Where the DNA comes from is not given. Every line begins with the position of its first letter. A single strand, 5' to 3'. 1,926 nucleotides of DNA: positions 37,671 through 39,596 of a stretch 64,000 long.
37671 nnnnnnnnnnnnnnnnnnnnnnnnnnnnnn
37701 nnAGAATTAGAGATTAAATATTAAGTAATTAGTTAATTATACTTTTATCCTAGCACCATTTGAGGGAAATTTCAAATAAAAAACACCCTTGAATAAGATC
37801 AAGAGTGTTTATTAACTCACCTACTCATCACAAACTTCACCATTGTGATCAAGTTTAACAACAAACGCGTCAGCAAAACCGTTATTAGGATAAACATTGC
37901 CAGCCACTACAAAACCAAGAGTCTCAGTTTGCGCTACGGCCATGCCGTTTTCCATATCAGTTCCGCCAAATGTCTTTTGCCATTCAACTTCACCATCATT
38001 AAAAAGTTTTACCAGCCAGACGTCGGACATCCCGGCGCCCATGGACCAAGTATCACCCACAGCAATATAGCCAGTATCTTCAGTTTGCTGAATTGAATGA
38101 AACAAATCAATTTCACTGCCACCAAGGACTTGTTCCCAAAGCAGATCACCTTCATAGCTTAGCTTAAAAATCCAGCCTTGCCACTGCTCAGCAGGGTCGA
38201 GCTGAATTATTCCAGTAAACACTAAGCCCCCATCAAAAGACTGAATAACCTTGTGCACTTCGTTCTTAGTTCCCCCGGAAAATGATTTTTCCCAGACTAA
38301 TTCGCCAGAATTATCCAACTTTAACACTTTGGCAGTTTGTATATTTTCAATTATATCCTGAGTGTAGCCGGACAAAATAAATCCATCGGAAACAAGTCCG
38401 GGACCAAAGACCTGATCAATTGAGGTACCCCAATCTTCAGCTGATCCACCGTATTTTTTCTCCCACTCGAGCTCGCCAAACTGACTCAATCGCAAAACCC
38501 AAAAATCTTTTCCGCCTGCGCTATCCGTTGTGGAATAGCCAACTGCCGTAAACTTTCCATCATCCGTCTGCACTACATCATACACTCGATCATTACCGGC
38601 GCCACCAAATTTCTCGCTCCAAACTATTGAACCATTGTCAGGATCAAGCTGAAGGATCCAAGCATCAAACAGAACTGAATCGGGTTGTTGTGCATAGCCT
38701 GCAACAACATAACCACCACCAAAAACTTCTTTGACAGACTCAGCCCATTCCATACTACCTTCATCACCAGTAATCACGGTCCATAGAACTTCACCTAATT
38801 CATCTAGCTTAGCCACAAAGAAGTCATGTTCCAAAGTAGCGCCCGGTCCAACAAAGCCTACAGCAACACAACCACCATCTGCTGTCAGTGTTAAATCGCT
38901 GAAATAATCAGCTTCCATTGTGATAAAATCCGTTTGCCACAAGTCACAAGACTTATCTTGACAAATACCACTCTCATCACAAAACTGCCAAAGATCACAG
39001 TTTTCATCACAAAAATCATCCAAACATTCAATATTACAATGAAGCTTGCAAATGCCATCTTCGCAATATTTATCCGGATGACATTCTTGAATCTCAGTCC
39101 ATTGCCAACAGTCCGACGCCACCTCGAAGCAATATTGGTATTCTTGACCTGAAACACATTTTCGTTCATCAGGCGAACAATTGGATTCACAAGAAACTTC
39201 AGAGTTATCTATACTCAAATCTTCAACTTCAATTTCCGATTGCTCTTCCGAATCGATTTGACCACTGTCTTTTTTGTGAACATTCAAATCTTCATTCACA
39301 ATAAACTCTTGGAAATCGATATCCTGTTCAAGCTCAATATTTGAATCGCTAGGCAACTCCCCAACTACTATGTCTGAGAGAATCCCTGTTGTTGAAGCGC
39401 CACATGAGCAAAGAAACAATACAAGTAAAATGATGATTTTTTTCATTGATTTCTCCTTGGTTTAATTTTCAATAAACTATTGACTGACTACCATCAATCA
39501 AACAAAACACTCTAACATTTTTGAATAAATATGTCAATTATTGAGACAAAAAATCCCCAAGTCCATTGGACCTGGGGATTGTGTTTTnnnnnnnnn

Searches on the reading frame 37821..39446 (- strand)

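Call 18: search_protein_families(library=phrogs, proteins=[window:37821-39446:-], max_evalue=0.001)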
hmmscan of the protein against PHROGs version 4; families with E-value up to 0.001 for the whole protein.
window:37821-39446:- (541 aa): 0 families

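Call 19: search_protein_families(library=pfam, proteins=[window:37821-39446:-], max_evalue=0.001)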
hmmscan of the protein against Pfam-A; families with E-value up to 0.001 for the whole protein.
window:37821-39446:- (541 aa): 1 family
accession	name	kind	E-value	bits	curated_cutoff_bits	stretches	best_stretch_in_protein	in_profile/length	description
PF25293.1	Beta-prop_EMC1_N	-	2.3e-05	24.6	34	0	431-518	93-172/219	EMC1 N-terminal beta-propeller domain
